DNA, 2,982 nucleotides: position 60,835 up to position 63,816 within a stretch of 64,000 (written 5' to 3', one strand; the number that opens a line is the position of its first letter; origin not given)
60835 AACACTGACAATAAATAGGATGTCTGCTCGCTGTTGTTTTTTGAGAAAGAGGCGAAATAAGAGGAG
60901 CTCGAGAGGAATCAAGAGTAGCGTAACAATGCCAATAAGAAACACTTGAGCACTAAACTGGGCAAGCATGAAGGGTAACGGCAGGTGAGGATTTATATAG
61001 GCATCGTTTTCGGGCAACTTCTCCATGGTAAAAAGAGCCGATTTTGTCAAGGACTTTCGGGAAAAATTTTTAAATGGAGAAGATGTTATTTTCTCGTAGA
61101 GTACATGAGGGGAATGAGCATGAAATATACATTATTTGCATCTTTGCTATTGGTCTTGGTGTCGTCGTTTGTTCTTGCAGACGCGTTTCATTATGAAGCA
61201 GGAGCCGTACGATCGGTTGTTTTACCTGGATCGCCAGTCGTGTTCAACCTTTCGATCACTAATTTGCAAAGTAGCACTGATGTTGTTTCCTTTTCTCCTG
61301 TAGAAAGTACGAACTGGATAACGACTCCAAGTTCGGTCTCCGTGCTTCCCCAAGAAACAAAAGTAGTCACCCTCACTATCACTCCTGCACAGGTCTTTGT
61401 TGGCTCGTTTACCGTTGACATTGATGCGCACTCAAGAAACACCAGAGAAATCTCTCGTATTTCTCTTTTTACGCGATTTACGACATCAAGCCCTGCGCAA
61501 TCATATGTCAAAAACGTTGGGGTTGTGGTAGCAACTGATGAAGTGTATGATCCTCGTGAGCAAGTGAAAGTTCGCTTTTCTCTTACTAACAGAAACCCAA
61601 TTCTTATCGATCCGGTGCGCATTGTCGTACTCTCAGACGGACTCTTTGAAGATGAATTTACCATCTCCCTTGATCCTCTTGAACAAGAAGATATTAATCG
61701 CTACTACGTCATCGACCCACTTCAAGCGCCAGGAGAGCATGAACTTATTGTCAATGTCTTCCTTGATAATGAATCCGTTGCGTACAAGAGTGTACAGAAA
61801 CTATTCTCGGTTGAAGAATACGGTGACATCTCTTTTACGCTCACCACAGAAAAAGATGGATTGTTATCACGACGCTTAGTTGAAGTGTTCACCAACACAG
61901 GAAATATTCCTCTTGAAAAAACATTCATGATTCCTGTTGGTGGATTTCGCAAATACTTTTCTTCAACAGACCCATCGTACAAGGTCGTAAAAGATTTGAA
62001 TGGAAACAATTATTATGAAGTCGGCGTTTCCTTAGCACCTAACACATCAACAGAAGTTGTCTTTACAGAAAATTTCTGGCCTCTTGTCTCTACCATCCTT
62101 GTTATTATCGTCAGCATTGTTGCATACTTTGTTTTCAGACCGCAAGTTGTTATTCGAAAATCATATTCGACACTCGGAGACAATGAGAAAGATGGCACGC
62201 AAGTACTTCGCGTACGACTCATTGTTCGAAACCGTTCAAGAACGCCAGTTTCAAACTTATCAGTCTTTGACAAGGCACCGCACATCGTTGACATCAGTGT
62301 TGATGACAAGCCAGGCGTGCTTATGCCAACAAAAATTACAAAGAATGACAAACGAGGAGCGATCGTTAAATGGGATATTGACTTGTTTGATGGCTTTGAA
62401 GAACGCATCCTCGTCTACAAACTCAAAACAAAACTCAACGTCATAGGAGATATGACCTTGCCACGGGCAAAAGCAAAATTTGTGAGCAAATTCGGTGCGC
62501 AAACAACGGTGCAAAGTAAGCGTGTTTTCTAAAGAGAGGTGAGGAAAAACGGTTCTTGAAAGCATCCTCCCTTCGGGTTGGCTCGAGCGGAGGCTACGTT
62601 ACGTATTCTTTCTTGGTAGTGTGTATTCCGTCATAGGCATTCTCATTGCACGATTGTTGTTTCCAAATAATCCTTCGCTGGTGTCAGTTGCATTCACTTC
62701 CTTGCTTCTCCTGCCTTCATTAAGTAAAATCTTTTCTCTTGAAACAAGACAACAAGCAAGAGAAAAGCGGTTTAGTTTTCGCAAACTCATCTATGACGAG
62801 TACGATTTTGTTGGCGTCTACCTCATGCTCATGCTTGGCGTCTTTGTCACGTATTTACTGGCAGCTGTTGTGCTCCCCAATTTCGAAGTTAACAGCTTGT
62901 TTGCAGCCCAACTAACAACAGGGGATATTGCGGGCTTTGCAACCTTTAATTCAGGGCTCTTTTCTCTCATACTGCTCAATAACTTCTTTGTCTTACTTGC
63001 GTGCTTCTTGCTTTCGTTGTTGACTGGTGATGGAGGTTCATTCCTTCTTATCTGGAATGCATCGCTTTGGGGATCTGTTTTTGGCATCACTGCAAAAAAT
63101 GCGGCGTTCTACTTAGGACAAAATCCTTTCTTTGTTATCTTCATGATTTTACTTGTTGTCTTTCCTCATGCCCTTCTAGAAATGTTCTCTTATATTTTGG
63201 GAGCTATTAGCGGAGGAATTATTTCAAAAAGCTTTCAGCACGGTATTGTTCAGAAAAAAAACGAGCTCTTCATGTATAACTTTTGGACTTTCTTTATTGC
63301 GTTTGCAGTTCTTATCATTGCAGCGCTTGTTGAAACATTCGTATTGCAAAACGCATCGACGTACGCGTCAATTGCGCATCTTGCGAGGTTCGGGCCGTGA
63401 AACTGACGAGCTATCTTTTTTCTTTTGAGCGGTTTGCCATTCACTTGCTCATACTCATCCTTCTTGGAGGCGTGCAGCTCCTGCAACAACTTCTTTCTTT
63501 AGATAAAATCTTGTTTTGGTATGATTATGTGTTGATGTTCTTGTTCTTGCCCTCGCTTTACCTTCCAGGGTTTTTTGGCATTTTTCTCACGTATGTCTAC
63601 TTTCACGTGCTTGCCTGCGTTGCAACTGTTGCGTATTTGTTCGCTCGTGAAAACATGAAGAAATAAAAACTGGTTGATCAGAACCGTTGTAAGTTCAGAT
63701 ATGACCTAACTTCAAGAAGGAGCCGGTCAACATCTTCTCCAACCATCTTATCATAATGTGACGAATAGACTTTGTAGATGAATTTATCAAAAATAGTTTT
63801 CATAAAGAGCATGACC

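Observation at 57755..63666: HerA-family ATPase with a novel C-terminal domain embedded in a membrane/secreted-protein locus (Ced-like DNA translocation or defence candidate)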

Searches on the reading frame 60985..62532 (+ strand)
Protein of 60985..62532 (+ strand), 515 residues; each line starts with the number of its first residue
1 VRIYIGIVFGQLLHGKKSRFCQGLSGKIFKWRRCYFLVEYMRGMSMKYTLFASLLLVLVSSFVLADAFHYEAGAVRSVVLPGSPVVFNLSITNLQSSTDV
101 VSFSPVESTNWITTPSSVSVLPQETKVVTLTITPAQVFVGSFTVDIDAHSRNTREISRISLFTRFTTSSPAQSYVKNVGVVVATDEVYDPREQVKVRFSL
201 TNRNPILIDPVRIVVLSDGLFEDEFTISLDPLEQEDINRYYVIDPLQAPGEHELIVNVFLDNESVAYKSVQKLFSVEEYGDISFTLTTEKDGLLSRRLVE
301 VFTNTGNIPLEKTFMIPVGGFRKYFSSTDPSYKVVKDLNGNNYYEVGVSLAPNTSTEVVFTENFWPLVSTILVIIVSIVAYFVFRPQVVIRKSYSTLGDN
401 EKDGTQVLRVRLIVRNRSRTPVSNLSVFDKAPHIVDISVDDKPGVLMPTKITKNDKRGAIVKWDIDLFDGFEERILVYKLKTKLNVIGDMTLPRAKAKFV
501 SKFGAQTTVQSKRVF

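Call 3: search_protein_families(library=pfam, proteins=[window:60985-62532:+], max_evalue=0.1)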
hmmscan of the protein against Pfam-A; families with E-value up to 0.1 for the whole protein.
window:60985-62532:+ (515 aa): 1 family
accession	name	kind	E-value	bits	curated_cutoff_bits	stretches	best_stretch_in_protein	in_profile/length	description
PF03579.19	SHP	-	0.027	14.5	27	1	353-383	3-32/65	Small hydrophobic protein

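Call 4: search_protein_families(library=padloc, proteins=[window:60985-62532:+], max_evalue=0.1)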
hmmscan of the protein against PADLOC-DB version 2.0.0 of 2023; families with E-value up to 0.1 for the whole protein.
window:60985-62532:+ (515 aa): 2 families
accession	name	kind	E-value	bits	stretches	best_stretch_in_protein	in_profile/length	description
PDLC02433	Aga1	-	0.0099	13.5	1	253-305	16-74/243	-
PDLC04911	PDC-S11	-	0.02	12.2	1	109-154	25-69/318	-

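Call 5: search_protein_families(library=ncbifam, proteins=[window:60985-62532:+], max_evalue=0.1)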
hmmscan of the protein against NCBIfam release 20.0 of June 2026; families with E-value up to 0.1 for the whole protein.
window:60985-62532:+ (515 aa): 0 families

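Call 81: search_protein_families(library=phrogs, proteins=[window:61120-62532:+], max_evalue=0.01)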
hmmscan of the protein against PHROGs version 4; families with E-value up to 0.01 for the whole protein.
window:61120-62532:+ (470 aa): 0 families

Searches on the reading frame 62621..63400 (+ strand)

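Call 3: search_protein_families(library=pfam, proteins=[window:62621-63400:+], max_evalue=0.1)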
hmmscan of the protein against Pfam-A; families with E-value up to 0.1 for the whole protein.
window:62621-63400:+ (259 aa): 2 families
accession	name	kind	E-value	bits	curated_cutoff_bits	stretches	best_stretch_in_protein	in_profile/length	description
PF01944.22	SpoIIM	-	6e-10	39.7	26.9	1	68-241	3-161/163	Stage II sporulation protein M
PF00137.26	ATP-synt_C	-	0.058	14.1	24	0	188-236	8-55/60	ATP synthase subunit C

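Call 4: search_protein_families(library=padloc, proteins=[window:62621-63400:+], max_evalue=0.1)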
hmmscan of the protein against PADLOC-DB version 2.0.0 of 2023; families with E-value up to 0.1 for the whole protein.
window:62621-63400:+ (259 aa): 0 families

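Call 5: search_protein_families(library=ncbifam, proteins=[window:62621-63400:+], max_evalue=0.1)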
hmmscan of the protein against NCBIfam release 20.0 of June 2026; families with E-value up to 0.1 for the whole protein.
window:62621-63400:+ (259 aa): 1 family
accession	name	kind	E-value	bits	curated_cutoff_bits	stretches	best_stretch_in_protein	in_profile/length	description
NF033632.1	SLATT_4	domain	0.016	15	55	1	183-243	27-80/154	SLATT domain-containing protein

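Call 81: search_protein_families(library=phrogs, proteins=[window:62621-63400:+], max_evalue=0.01)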
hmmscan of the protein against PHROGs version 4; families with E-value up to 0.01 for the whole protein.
window:62621-63400:+ (259 aa): 0 families

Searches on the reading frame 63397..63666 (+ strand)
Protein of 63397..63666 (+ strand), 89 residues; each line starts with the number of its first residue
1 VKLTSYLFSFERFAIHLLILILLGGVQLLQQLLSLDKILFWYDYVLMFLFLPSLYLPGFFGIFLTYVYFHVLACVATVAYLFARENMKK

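Call 3: search_protein_families(library=pfam, proteins=[window:63397-63666:+], max_evalue=0.1)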
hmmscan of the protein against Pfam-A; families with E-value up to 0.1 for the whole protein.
window:63397-63666:+ (89 aa): 0 families

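Call 4: search_protein_families(library=padloc, proteins=[window:63397-63666:+], max_evalue=0.1)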
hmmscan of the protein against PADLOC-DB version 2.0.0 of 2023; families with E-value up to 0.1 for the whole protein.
window:63397-63666:+ (89 aa): 0 families

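Call 5: search_protein_families(library=ncbifam, proteins=[window:63397-63666:+], max_evalue=0.1)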
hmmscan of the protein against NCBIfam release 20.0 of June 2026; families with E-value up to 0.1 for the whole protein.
window:63397-63666:+ (89 aa): 1 family
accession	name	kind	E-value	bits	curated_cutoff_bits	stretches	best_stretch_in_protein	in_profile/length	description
NF006017.0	PRK08156.1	equivalog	0.033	13.4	394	1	19-79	31-93/367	EscU/YscU/HrcU family type III secretion system export apparatus switch protein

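Call 81: search_protein_families(library=phrogs, proteins=[window:63397-63666:+], max_evalue=0.01)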
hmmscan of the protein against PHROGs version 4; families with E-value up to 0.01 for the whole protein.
window:63397-63666:+ (89 aa): 0 families
